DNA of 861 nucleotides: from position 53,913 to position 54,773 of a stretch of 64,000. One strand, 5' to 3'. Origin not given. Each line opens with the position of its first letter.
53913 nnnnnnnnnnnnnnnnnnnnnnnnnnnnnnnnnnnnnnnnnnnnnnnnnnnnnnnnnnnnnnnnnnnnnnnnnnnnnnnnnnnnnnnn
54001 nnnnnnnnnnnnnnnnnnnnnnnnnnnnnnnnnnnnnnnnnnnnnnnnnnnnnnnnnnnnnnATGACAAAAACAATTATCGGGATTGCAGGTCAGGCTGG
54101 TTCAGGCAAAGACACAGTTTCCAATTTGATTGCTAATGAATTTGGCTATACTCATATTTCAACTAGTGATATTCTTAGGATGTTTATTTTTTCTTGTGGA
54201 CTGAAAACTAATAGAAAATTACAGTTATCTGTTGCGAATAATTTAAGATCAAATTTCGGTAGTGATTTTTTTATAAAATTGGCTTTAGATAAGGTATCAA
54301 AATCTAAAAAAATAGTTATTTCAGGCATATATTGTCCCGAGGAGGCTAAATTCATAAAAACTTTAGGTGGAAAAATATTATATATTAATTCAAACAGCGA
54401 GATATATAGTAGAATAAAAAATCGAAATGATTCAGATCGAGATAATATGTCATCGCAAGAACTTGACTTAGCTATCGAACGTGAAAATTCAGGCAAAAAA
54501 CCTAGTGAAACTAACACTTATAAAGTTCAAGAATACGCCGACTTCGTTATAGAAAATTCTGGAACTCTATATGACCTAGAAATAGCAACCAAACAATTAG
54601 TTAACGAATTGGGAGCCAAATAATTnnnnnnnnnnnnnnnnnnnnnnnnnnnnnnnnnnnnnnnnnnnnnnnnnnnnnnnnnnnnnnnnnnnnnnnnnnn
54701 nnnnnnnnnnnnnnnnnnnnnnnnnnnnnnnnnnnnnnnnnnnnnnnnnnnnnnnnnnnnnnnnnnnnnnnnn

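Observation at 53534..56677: An AT-rich, tightly coupled operon (GreA/Rnk-like, dNMP-kinase-like, 453-aa orphan, micro-ORF, CYTH) is a second candidate nucleotide-signalling system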

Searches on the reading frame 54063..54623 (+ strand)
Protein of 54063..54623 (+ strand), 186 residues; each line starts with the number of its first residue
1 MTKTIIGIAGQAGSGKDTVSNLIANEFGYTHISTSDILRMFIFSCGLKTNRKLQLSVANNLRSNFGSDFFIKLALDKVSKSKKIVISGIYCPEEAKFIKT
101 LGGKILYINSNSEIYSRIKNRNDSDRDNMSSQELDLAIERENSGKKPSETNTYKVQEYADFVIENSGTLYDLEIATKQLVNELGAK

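Call 3: search_protein_families(library=pfam, proteins=[window:54063-54623:+], max_evalue=0.1)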
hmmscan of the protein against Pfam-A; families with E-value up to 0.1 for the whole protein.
window:54063-54623:+ (186 aa): 16 families
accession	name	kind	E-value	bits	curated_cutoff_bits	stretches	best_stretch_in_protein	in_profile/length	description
PF13207.12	AAA_17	-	1.1e-11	45.6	27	1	10-134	2-135/136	AAA domain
PF13238.12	AAA_18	-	2.5e-07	31.6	29.4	1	6-128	1-118/128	AAA domain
PF02224.24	Cytidylate_kin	-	1.9e-05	24.9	26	1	6-45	1-40/211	Cytidylate kinase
PF00406.28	ADK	-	2.3e-05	25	26.8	1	8-42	1-35/151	Adenylate kinase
PF21448.3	DNMK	-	5.6e-05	23.3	27.1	0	5-39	2-36/232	Deoxynucleotide monophosphate kinase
PF00485.24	PRK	-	0.0022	18.3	22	1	5-40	1-41/196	Phosphoribulokinase / Uridine kinase family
PF13189.12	Cytidylate_kin2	-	0.0026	18.4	28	1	5-48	1-43/176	Cytidylate kinase-like family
PF13671.12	AAA_33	-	0.0064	17.2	27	1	9-40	5-36/143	AAA domain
PF01712.25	dNK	-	0.0098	16.1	27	0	6-33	1-28/203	Deoxynucleoside kinase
PF01202.28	SKI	-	0.0099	16.4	22.1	0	13-165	2-142/159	Shikimate kinase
PF01121.26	CoaE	-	0.013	15.7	27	0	5-33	2-29/180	Dephospho-CoA kinase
PF04022.17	Staphylcoagulse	-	0.016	15.2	19.7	1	145-160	5-20/27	Staphylocoagulase repeat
PF05643.16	GNA1162-like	-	0.04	13.9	25.9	1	26-113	42-128/185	Putative lipoprotein GNA1162-like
PF06309.17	Torsin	-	0.047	14.2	27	1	5-48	55-97/127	Torsin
PF00931.28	NB-ARC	-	0.058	13.1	23.5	1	5-62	20-75/248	NB-ARC domain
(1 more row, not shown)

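Call 4: search_protein_families(library=ncbifam, proteins=[window:54063-54623:+], max_evalue=0.1)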
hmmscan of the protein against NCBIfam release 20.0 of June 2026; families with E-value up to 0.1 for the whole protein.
window:54063-54623:+ (186 aa): 40 families (the best 25 are shown)
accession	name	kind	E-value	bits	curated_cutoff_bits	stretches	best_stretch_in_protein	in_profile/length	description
NF006226.0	PRK08356.1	equivalog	5.3e-25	88.3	189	1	2-182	4-192/195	hypothetical protein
TIGR02173.1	cyt_kin_arch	equivalog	2.5e-08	34.1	102.1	1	5-179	2-156/169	(d)CMP kinase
TIGR01360.1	aden_kin_iso1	equivalog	5.6e-07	29.4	284.1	1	4-55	4-54/188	adenylate kinase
NF011099.0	PRK14526.1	equivalog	6e-07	29.3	223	1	9-43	6-40/211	adenylate kinase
TIGR01351.1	adk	subfamily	1.4e-06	28.1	168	1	8-42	4-38/212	adenylate kinase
TIGR01359.1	UMP_CMP_kin_fam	subfamily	1.5e-06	28.2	207.6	1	8-127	4-133/185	UMP-CMP kinase family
NF041025.1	antiphage_deaminase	equivalog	6.8e-06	25.2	400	1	5-167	3-193/437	anti-phage dCTP deaminase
NF001385.0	PRK00279.2-3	equivalog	7.9e-06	25.6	315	1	5-44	6-45/213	adenylate kinase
NF004018.0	PRK05480.1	equivalog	1e-05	25.1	180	1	3-33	6-36/210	uridine kinase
TIGR00017.1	cmk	equivalog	1.6e-05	24.7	135.55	1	3-45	2-44/217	(d)CMP kinase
TIGR00152.1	TIGR00152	equivalog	2.3e-05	24.3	65.55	1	5-34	1-30/188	dephospho-CoA kinase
NF040667.1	hom_kin_desulfo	exception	6.7e-05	22.8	197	1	6-122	3-113/163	homoserine kinase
TIGR00235.1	udk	equivalog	8.6e-05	22.3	220.3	1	4-32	7-35/207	uridine kinase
NF001380.0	PRK00279.1-2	equivalog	0.00019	20.9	251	1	8-42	5-39/216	adenylate kinase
NF001379.0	PRK00279.1-1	equivalog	0.00021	20.7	268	1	8-42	5-39/216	adenylate kinase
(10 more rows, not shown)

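Call 5: search_protein_families(library=padloc, proteins=[window:54063-54623:+], max_evalue=0.1)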
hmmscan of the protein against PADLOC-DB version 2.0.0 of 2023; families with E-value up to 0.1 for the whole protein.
window:54063-54623:+ (186 aa): 5 families
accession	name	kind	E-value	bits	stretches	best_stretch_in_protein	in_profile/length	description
PDLC02373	dCTPase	-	1.6e-14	51.7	1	4-172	155-322/630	-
PDLC02911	VakA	-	1.4e-05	23.8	1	4-133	3-124/163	-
PDLC02905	pVip-kinase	-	0.00015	19.2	1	3-180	2-160/474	Viperin-kinase fusion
PDLC04140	mad8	-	0.013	13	1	3-169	27-136/314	mads_8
PDLC04690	PDC-M51B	-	0.031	12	1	5-34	4-33/191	-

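Call 52: list_cluster_members(proteins=[P0001, P0233, P0234, P0002, window:54063-54620:+, window:56144-56674:+])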
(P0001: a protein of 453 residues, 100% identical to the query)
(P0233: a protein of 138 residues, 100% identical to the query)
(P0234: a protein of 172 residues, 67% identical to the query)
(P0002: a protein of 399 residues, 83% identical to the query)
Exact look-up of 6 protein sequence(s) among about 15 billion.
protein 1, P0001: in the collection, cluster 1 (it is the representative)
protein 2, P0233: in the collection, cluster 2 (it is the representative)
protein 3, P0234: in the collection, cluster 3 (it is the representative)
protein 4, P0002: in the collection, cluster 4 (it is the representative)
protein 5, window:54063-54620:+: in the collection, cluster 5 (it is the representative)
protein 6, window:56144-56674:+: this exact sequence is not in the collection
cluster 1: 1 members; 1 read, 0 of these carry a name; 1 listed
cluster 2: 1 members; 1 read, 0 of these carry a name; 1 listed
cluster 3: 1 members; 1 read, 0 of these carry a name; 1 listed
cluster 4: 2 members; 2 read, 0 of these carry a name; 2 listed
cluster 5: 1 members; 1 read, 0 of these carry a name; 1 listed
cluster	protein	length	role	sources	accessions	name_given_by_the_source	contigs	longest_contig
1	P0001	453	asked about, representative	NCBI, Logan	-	-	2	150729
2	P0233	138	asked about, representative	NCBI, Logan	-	-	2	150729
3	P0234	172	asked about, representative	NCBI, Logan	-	-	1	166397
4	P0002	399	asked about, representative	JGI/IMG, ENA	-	-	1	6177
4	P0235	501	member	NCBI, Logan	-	-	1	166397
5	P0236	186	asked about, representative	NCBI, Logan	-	-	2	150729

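Call 78: search_solved_structures(query=window:54063-54620:+, max_evalue=0.01)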
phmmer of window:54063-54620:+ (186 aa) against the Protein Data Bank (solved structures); distinct sequences matched with E-value up to 0.01: 23.
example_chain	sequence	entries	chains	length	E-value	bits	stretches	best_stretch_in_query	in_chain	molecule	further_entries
8x1g_A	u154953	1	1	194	9.6e-07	32.2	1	4-123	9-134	Adenylate kinase isoenzyme 1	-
7x7s_A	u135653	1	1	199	1.1e-06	32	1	4-123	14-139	Adenylate kinase isoenzyme 1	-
1z83_A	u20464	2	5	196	1.1e-06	31.9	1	4-123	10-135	Adenylate kinase 1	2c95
7de3_A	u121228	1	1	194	2e-06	31.1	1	4-115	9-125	Adenylate kinase isoenzyme 1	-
5ycd_A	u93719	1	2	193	3.9e-06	30.2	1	5-125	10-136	Adenylayte kinase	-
5ycf_B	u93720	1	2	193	3.9e-06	30.2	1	5-125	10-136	Adenylate kinase isoenzyme 1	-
5xru_A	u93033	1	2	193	4e-06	30.2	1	5-124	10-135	adenylate kinase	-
5xz2_A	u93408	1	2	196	4.3e-06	30.1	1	5-124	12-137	Adenylate kinase isoenzyme 1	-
3adk_A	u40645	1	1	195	5.3e-06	29.8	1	4-121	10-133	ADENYLATE KINASE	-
5x6l_A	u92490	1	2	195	5.5e-06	29.7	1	5-124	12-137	adenylate kinase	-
5ycb_A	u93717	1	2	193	5.5e-06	29.7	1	5-124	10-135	adenylate kinase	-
5ycc_A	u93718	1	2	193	5.5e-06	29.7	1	5-124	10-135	adenylate kinase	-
5x6k_A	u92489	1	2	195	7.5e-06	29.3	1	5-124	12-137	adenylate kinase isoenzyme 1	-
4pzl_A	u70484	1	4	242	0.00041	23.6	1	8-82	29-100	Adenylate kinase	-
37ap_A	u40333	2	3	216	0.0005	23.3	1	8-43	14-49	Putative adenylate kinase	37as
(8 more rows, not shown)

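Call 79: search_protein_families(library=phrogs, proteins=[window:54063-54620:+, P0235], max_evalue=0.01)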
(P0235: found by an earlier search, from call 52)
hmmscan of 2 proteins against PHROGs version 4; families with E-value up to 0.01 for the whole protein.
window:54063-54620:+ (186 aa): 7 families
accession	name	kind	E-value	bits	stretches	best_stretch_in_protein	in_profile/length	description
phrog_139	-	other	4.8e-22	79.8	1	1-183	81-263/342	deoxynucleoside monophosphate kinase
phrog_38514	-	unknown function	0.0001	23.2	1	9-182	167-340/348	-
phrog_10255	-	other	0.00086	20.1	1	4-40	2-38/230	kinase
phrog_1815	-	other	0.00097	20.4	0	3-33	3-33/197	guanylate kinase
phrog_761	-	other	0.0035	18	0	1-36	17-51/362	thymidylate kinase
phrog_31701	-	unknown function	0.0051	18.1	0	3-41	12-49/89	-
phrog_17666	-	unknown function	0.0077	17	0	53-111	34-93/130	-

P0235 (501 aa): 0 families

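Call 80: search_protein_families(library=padloc, proteins=[P0235], max_evalue=0.01)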
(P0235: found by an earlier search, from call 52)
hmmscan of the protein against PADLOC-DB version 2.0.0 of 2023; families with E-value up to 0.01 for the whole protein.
P0235 (501 aa): 0 families
